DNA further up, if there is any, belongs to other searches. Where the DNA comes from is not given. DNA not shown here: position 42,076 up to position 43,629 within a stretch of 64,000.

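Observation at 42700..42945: CbrB ortholog with a gutted sigma54-activation core: no GAFTGA loop, Walker A Lys->Arg, Walker B Asp-Glu->Asn-Asn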

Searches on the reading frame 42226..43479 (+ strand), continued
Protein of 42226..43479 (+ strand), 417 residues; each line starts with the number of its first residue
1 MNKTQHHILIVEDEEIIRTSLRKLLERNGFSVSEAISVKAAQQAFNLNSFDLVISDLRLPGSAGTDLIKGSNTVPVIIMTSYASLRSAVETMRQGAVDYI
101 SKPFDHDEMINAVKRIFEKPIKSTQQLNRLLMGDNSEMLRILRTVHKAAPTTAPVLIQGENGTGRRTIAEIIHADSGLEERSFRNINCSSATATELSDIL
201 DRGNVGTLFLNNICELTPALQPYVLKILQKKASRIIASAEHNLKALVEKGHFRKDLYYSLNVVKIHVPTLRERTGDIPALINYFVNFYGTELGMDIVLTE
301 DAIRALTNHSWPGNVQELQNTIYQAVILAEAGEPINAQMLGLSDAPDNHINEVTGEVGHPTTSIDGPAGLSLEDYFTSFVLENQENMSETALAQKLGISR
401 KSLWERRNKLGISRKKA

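Call 9: find_homologous_proteins(query=window:42226-43476:+, max_evalue=1e-20)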
Query window:42226-43476:+ (417 aa): 7981 proteins with E <= 1e-20 among 8000 candidates; the best 120 are listed.
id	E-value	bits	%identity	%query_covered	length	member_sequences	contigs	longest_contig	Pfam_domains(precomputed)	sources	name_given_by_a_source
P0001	3.0e-268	907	99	100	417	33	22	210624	PF00158.33,PF25601.2,PF14532.13,PF00072.31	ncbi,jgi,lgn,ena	jgi:DNA-binding NtrC family response regulator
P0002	2.5e-259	878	96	100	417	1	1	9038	PF00158.33,PF25601.2,PF14532.13,PF00072.31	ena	-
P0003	3.8e-250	848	92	100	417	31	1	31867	PF00158.33,PF25601.2,PF14532.13,PF00072.31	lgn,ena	-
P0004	8.2e-247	837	92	100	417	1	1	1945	PF00158.33,PF25601.2,PF14532.13,PF00072.31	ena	-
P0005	3.7e-234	795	88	100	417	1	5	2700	PF00158.33,PF25601.2,PF14532.13,PF00072.31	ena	-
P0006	4.3e-232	788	87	100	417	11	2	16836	PF00158.33,PF25601.2,PF14532.13,PF00072.31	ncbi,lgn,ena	ncbi:MAG: sigma-54-dependent transcriptional regulator [Porticoccaceae bacterium]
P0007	3.5e-226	769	84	100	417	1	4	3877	PF00158.33,PF25601.2,PF14532.13,PF00072.31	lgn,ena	-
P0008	1.5e-220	750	82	100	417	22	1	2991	PF00158.33,PF25601.2,PF14532.13,PF00072.31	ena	-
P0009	2.2e-180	618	70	100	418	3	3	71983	PF00158.33,PF25601.2,PF14532.13,PF00072.31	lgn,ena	-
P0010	3.4e-179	614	69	100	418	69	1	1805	PF00158.33,PF25601.2,PF14532.13,PF00072.31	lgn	-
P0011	1.7e-176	605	70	99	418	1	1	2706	PF00158.33,PF25601.2,PF14532.13,PF00072.31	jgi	jgi:DNA-binding NtrC family response regulator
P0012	1.9e-168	579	65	100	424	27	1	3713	PF00158.33,PF25601.2,PF14532.13,PF00072.31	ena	-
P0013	1.8e-164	566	65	100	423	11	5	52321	PF00158.33,PF25601.2,PF14532.13,PF00072.31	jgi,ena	jgi:DNA-binding NtrC family response regulator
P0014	3.6e-163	561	66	100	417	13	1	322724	PF00158.33,PF25601.2,PF14532.13,PF00072.31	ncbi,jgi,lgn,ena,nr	ncbi:sigma-54 dependent transcriptional regulator [bacterium]|nr:sigma-54 dependent transcriptional 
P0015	4.6e-163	561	64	100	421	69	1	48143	PF00158.33,PF25601.2,PF14532.13,PF00072.31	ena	-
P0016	9.2e-163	560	63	100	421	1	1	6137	PF00158.33,PF25601.2,PF14532.13,PF00072.31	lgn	-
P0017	1.3e-162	560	63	100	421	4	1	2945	PF00158.33,PF25601.2,PF14532.13,PF00072.31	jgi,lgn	jgi:two-component system response regulator HydG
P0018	8.7e-162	557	63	100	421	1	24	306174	PF00158.33,PF25601.2,PF14532.13,PF00072.31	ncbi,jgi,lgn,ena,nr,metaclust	ncbi:MAG: sigma-54-dependent Fis family transcriptional regulator [Porticoccaceae bacterium]|jgi:two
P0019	2.1e-161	556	63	100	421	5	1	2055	PF00158.33,PF25601.2,PF14532.13,PF00072.31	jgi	jgi:DNA-binding NtrC family response regulator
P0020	6.3e-161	554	64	100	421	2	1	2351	PF00158.33,PF25601.2,PF14532.13,PF00072.31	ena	-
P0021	7.0e-161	554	63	100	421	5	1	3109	PF00158.33,PF25601.2,PF14532.13,PF00072.31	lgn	-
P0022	7.7e-160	550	63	100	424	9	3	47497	PF00158.33,PF25601.2,PF14532.13,PF00072.31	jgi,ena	-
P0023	1.3e-159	550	63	100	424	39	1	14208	PF00158.33,PF25601.2,PF14532.13,PF00072.31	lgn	-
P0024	1.7e-159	549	63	100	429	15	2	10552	PF00158.33,PF25601.2,PF14532.13,PF00072.31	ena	-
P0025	2.2e-159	549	63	100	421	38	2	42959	PF00158.33,PF25601.2,PF14532.13,PF00072.31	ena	-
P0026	4.6e-159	548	63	100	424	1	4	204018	PF00158.33,PF25601.2,PF14532.13,PF00072.31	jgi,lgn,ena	jgi:DNA-binding NtrC family response regulator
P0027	9.7e-158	544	63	100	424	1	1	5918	PF00158.33,PF25601.2,PF14532.13,PF00072.31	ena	-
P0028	8.9e-157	540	64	100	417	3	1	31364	PF00158.33,PF25601.2,PF14532.13,PF00072.31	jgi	jgi:DNA-binding NtrC family response regulator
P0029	3.1e-154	532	62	100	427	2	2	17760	PF00158.33,PF25601.2,PF14532.13,PF00072.31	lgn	-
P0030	8.7e-154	531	62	100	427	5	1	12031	PF00158.33,PF25601.2,PF14532.13,PF00072.31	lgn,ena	-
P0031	1.5e-153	530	61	100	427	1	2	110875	PF00158.33,PF25601.2,PF14532.13,PF00072.31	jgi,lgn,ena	-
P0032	7.2e-153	528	61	100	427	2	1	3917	PF00158.33,PF25601.2,PF14532.13,PF00072.31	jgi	jgi:two-component system response regulator HydG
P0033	7.4e-153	527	61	100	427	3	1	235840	PF00158.33,PF25601.2,PF14532.13,PF00072.31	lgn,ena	-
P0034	1.0e-152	527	61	100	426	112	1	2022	PF00158.33,PF25601.2,PF14532.13,PF00072.31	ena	-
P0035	1.8e-152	526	61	100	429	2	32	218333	PF00158.33,PF25601.2,PF14532.13,PF00072.31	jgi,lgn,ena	jgi:DNA-binding NtrC family response regulator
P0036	1.9e-152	526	61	100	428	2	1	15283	PF00158.33,PF25601.2,PF14532.13,PF00072.31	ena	-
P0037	2.9e-151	522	60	100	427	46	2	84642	PF00158.33,PF25601.2,PF14532.13,PF00072.31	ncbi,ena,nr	ncbi:MAG: sigma-54 dependent transcriptional regulator [Porticoccaceae bacterium]|nr:sigma-54 depend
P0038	4.0e-151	522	61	100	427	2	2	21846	PF00158.33,PF25601.2,PF14532.13,PF00072.31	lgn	-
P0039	8.0e-151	521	61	98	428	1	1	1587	PF00158.33,PF25601.2,PF14532.13,PF00072.31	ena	-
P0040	5.7e-146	505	59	100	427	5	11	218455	PF00158.33,PF25601.2,PF14532.13,PF00072.31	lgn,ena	-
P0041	1.2e-145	504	67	84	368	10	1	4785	PF00158.33,PF25601.2,PF14532.13,PF00072.31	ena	-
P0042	2.0e-145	503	59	99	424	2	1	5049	PF00158.33,PF25601.2,PF14532.13,PF00072.31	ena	-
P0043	2.9e-145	503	58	100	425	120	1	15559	PF00158.33,PF25601.2,PF14532.13,PF00072.31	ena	-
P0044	1.5e-144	500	59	99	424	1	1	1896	PF00158.33,PF25601.2,PF14532.13,PF00072.31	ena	-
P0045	3.6e-144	499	59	99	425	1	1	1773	PF00158.33,PF25601.2,PF14532.13,PF00072.31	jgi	jgi:two-component system response regulator HydG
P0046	1.2e-143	497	58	100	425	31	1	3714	PF00158.33,PF25601.2,PF14532.13,PF00072.31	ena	-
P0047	4.7e-143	495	58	100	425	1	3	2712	PF00158.33,PF25601.2,PF14532.13,PF00072.31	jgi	jgi:two-component system response regulator HydG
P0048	5.5e-143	495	58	100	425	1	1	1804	PF00158.33,PF25601.2,PF14532.13,PF00072.31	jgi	jgi:two-component system response regulator HydG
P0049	5.9e-142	492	58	98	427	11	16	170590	PF00158.33,PF25601.2,PF14532.13,PF00072.31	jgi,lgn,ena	jgi:DNA-binding NtrC family response regulator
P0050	1.8e-128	447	54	98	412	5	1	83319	PF00158.33,PF25601.2,PF14532.13,PF00072.31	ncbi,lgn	-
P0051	3.3e-128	446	54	100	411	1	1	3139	PF00158.33,PF25601.2,PF14532.13,PF00072.31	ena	-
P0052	9.3e-127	442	53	95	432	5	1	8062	PF00158.33,PF25601.2,PF14532.13,PF00072.31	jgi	jgi:two-component system response regulator HydG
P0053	1.9e-125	437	52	95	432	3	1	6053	PF00158.33,PF25601.2,PF14532.13,PF00072.31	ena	-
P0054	1.9e-125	437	53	95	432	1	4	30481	PF00158.33,PF25601.2,PF14532.13,PF00072.31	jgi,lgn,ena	jgi:DNA-binding NtrC family response regulator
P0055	5.4e-125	436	53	98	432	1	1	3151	PF00158.33,PF25601.2,PF14532.13,PF00072.31,PF13191.13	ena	-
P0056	6.0e-125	436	53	99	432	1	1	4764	PF00158.33,PF25601.2,PF14532.13,PF00072.31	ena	-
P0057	8.6e-125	435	52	95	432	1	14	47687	PF00158.33,PF25601.2,PF14532.13,PF00072.31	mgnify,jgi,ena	mgnify:FL=1|jgi:DNA-binding NtrC family response regulator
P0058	8.8e-125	435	52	95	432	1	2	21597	PF00158.33,PF25601.2,PF14532.13,PF00072.31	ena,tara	tara:strand:+ start:2775 stop:4073 length:1299 start_codon:yes stop_codon:yes gene_type:complete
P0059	1.0e-124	435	51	99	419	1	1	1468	PF00158.33,PF25601.2,PF14532.13,PF00072.31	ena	-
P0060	1.3e-124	434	54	99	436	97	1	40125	PF00158.33,PF25601.2,PF14532.13,PF00072.31,PF13191.13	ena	-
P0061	1.5e-124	434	53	98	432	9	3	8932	PF00158.33,PF25601.2,PF14532.13,PF00072.31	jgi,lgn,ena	-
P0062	2.0e-124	434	52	95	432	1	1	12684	PF00158.33,PF25601.2,PF14532.13,PF00072.31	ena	-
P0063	3.0e-124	433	52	95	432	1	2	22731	PF00158.33,PF25601.2,PF14532.13,PF00072.31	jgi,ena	jgi:DNA-binding NtrC family response regulator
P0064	3.1e-124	433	52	95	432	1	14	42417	PF00158.33,PF25601.2,PF14532.13,PF00072.31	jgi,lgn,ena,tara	tara:strand:- start:5110 stop:6408 length:1299 start_codon:yes stop_codon:yes gene_type:complete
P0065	3.3e-124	433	51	95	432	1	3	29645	PF00158.33,PF25601.2,PF14532.13,PF00072.31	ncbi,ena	-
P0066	3.4e-124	433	53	98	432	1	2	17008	PF00158.33,PF25601.2,PF14532.13,PF00072.31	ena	-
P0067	3.6e-124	433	53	98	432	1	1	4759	PF00158.33,PF25601.2,PF14532.13,PF00072.31,PF13191.13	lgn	-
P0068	4.3e-124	433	51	95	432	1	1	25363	PF00158.33,PF25601.2,PF14532.13,PF00072.31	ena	-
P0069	4.8e-124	433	53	98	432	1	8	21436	PF00158.33,PF25601.2,PF14532.13,PF00072.31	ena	-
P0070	5.3e-124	433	52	98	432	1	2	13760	PF00158.33,PF25601.2,PF14532.13,PF00072.31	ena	-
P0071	6.6e-124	432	52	98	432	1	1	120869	PF00158.33,PF25601.2,PF14532.13,PF00072.31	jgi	jgi:DNA-binding NtrC family response regulator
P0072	8.4e-124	432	52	95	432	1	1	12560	PF00158.33,PF25601.2,PF14532.13,PF00072.31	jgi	jgi:two-component system response regulator HydG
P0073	1.3e-123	431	51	95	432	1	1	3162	PF00158.33,PF25601.2,PF14532.13,PF00072.31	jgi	jgi:DNA-binding NtrC family response regulator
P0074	1.5e-123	431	53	98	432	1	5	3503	PF00158.33,PF25601.2,PF14532.13,PF00072.31,PF13191.13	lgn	-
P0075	1.5e-123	431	53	98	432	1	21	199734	PF00158.33,PF25601.2,PF14532.13,PF00072.31,PF13191.13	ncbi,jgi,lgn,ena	-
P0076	1.5e-123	431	53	98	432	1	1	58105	PF00158.33,PF25601.2,PF14532.13,PF00072.31,PF13191.13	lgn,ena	-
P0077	1.6e-123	431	53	98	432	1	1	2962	PF00158.33,PF25601.2,PF14532.13,PF00072.31,PF13191.13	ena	-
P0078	3.3e-123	430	51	95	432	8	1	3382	PF00158.33,PF25601.2,PF14532.13,PF00072.31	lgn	-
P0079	3.7e-123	430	53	98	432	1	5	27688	PF00158.33,PF25601.2,PF14532.13,PF00072.31,PF13191.13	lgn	-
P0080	7.8e-123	429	53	98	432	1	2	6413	PF00158.33,PF25601.2,PF14532.13,PF00072.31,PF13191.13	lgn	-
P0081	8.8e-123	428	52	98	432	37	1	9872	PF00158.33,PF25601.2,PF14532.13,PF00072.31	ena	-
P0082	1.1e-122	428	52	98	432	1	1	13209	PF00158.33,PF25601.2,PF14532.13,PF00072.31,PF13191.13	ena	-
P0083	3.0e-122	427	52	98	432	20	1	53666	PF00158.33,PF25601.2,PF14532.13,PF00072.31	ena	-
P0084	4.0e-122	426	52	98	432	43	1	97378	PF00158.33,PF25601.2,PF14532.13,PF00072.31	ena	-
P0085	5.2e-122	426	52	98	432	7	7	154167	PF00158.33,PF25601.2,PF14532.13,PF00072.31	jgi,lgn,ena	jgi:DNA-binding NtrC family response regulator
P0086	1.4e-121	425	52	95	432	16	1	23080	PF00158.33,PF25601.2,PF14532.13,PF00072.31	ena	-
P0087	3.9e-121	423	52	100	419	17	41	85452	PF00158.33,PF25601.2,PF14532.13,PF00072.31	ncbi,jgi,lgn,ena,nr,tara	ncbi:MAG: sigma-54 dependent transcriptional regulator [Porticoccaceae bacterium]|nr:sigma-54 depend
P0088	5.3e-121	423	52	98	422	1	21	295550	PF00158.33,PF25601.2,PF14532.13,PF00072.31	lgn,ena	-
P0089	6.7e-121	422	51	96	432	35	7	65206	PF00158.33,PF25601.2,PF14532.13,PF00072.31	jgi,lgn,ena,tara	tara:strand:- start:5946 stop:7244 length:1299 start_codon:yes stop_codon:yes gene_type:complete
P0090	1.0e-120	422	52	100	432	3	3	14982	PF00158.33,PF25601.2,PF14532.13,PF00072.31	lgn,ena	-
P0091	1.1e-120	422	50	96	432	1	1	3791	PF00158.33,PF25601.2,PF14532.13,PF00072.31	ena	-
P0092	1.5e-120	421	53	100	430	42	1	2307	PF00158.33,PF25601.2,PF14532.13,PF00072.31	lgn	-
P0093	2.1e-120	421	50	96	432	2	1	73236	PF00158.33,PF25601.2,PF14532.13,PF00072.31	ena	-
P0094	2.3e-120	421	51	98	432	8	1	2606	PF00158.33,PF25601.2,PF14532.13,PF00072.31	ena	-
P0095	6.8e-120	419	53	99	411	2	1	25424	PF00158.33,PF25601.2,PF14532.13,PF00072.31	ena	-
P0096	2.9e-119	417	50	100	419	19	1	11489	PF00158.33,PF25601.2,PF14532.13,PF00072.31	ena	-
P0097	6.2e-118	413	49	100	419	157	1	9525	PF00158.33,PF25601.2,PF14532.13,PF00072.31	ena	-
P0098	1.1e-117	412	50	100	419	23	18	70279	PF00158.33,PF25601.2,PF14532.13,PF00072.31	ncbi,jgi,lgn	ncbi:MAG: two-component system response regulator HydG [Porticoccaceae bacterium]|jgi:two-component 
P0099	2.1e-117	411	50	100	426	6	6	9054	PF00158.33,PF25601.2,PF14532.13,PF00072.31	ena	-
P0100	2.1e-117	411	50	100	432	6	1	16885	PF00158.33,PF25601.2,PF14532.13,PF00072.31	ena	-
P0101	2.9e-117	410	50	98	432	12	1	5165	PF00158.33,PF25601.2,PF14532.13,PF00072.31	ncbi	-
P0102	3.9e-117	410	50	100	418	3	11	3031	PF00158.33,PF25601.2,PF14532.13,PF00072.31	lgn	-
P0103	4.2e-117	410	50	100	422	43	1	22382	PF00158.33,PF25601.2,PF14532.13,PF00072.31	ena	-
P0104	3.3e-116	407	48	100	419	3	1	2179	PF00158.33,PF25601.2,PF14532.13,PF00072.31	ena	-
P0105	5.8e-116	406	50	99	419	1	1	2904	PF00158.33,PF25601.2,PF14532.13,PF00072.31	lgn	-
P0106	3.0e-115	404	50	100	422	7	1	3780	PF00158.33,PF25601.2,PF14532.13,PF00072.31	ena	-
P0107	7.4e-115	402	49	100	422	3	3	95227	PF00158.33,PF25601.2,PF14532.13,PF00072.31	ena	-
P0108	8.6e-115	402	51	94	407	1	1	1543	PF00158.33,PF25601.2,PF14532.13,PF00072.31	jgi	jgi:DNA-binding NtrC family response regulator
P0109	5.5e-114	400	49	96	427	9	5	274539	PF00158.33,PF25601.2,PF13401.13,PF14532.13,PF00072.31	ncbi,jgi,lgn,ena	-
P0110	3.5e-113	397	48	100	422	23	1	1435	PF00158.33,PF25601.2,PF14532.13,PF00072.31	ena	-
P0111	4.0e-113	397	50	99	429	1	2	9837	PF00158.33,PF25601.2,PF14532.13,PF00072.31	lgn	-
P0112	1.1e-112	395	49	100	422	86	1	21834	PF00158.33,PF25601.2,PF14532.13,PF00072.31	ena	-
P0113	1.3e-110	388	50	100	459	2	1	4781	PF00158.33,PF25601.2,PF14532.13,PF00072.31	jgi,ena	-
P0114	2.9e-108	381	49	100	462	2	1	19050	PF00158.33,PF25601.2,PF14532.13,PF00072.31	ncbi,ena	-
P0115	3.1e-108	381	48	100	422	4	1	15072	PF00158.33,PF25601.2,PF14532.13,PF00072.31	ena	-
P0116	3.5e-108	380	46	98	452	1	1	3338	PF00158.33,PF25601.2,PF14532.13,PF07728.21,PF00072.31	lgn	-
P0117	3.7e-108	380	46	99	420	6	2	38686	PF00158.33,PF25601.2,PF14532.13,PF00072.31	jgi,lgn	jgi:two-component system response regulator HydG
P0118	5.9e-108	380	48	100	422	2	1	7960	PF00158.33,PF25601.2,PF14532.13,PF00072.31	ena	-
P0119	6.3e-108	380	47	100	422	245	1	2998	PF00158.33,PF25601.2,PF14532.13,PF00072.31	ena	-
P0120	1.5e-107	378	47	100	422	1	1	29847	PF00158.33,PF25601.2,PF14532.13,PF00072.31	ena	-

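Call 13: find_related_loci(query=A1, collection=genome_contigs, flank=6000)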
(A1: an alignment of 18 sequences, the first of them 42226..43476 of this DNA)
Query A1 (417 aa) in genome_contigs; peptide patterns used: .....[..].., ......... (x = any residue, [..] = any of these).
600 stretches matched a pattern (row limit reached: there are more); 586 encode a relative of the query (tblastn E <= 1e-3); the best 80 are kept; 80 distinct loci.
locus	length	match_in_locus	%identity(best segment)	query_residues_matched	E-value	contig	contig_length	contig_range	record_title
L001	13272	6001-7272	65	1-417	0e+0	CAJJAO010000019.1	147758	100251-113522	MAG: gamma proteobacterium HTCC2207 isolate FRAM18_bin231 genome assembly, contig: FRAM18_bin231-19, whole genome shotgu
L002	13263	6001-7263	63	1-417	1e-173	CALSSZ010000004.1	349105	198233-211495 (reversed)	MAG: uncultured Pseudomonadales bacterium isolate AC_MB186_1 genome assembly, contig: contig_1437_AC_MB186, whole genome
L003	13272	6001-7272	62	1-417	2e-167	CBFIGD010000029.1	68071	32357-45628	MAG: uncultured Porticoccaceae bacterium isolate Co_bin_832_orig genome assembly, contig: Co_bin_832_orig_Co_c_000001394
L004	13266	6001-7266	62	2-416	7e-165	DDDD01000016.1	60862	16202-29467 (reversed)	MAG TPA_asm: Porticoccaceae bacterium UBA1989 UBA1989_contig_3034, whole genome shotgun sequence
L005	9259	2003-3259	52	5-416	9e-133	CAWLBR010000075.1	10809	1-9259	MAG: Gammaproteobacteria bacterium isolate CB9_20m.24 genome assembly, contig: Ga0302131_1002003, whole genome shotgun s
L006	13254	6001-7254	52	1-416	8e-132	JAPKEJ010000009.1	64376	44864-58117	MAG: Porticoccaceae bacterium isolate ANT-113 NODE_127_length_64376_cov_95.391256, whole genome shotgun sequence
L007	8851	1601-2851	54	4-416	4e-131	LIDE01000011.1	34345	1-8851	MAG: SAR92 bacterium BACL16 MAG-120619-bin48 contig00004.10_to_12_1_120619-bin48, whole genome shotgun sequence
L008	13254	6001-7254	49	1-416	2e-129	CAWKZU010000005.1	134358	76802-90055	MAG: Gammaproteobacteria bacterium isolate CB4_SCM.73 genome assembly, contig: Ga0302127_10000006, whole genome shotgun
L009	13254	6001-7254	50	1-416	4e-128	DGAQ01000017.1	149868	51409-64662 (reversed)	MAG TPA_asm: Porticoccaceae bacterium UBA4026 UBA4026_contig_1114, whole genome shotgun sequence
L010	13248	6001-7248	52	8-416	5e-132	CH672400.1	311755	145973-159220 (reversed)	marine gamma proteobacterium HTCC2207 scf_1099215844476 genomic scaffold, whole genome shotgun sequence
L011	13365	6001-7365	45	6-416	3e-116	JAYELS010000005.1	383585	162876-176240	MAG: Pseudomonadota bacterium isolate MAG101 MAG101_5, whole genome shotgun sequence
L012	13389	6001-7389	44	7-416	1e-112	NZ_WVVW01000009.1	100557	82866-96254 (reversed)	Pseudomaricurvus sp. HS19 contig9, whole genome shotgun sequence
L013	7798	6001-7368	44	1-417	6e-113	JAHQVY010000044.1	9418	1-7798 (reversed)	MAG: Cellvibrionaceae bacterium isolate MAG.082 Posi_082-P7421, whole genome shotgun sequence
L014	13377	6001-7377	44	8-416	2e-112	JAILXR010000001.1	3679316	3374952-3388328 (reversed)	MAG: Cellvibrionaceae bacterium isolate PBSAgamm1 PBSAgamm1, whole genome shotgun sequence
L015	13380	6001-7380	44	7-416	1e-112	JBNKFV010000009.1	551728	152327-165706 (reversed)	MAG: Cellvibrionaceae bacterium isolate E1E2.bin.45.orig k141_1690882, whole genome shotgun sequence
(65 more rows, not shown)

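Call 48: predict_structure(alignment_id=A4)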
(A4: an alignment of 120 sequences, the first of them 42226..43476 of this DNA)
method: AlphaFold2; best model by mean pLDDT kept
length: 417 residues; sequences in the alignment: 120
mean_pLDDT: 82.3   pTM: 0.52
mean pLDDT of the five models: 82.3, 80.5, 80.4, 76.8, 75.9
residues with pLDDT >= 90: 168; 70-90: 190; 50-70: 23; < 50: 36
segments of 3 or more residues with pLDDT < 50: 1-3, 120-128, 346-368
pLDDT, mean of each block of 10 residues (from residue 1): 71 93 93 93 87 92 84 82 74 82 84 76 42 72 86 93 86 79 90 91 84 94 93 90 92 95 92 87 89 90 92 86 89 90 52 28 39 84 85 89 89 72
secondary structure, 60 per line:
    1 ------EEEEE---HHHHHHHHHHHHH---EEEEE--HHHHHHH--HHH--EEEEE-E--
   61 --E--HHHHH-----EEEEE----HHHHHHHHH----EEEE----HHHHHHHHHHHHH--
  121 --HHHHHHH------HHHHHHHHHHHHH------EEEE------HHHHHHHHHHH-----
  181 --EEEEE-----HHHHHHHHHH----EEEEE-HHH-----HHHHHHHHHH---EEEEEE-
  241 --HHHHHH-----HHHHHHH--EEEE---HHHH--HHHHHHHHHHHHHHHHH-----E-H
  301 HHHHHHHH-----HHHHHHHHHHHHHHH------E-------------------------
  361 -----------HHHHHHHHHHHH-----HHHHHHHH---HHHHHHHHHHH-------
elements in order: E7-11 H15-27 E31-35 H38-44 E52-56 H66-70 E76-80 H85-93 E98-101 H106-118 H123-129 H136-148 E155-158 H165-175 E183-187 H193-202 E207-211 H221-230 E234-239 H243-248 H254-260 E263-266 H270-273 H276-292 H300-308 H314-328 H372-383 H389-396 H400-410
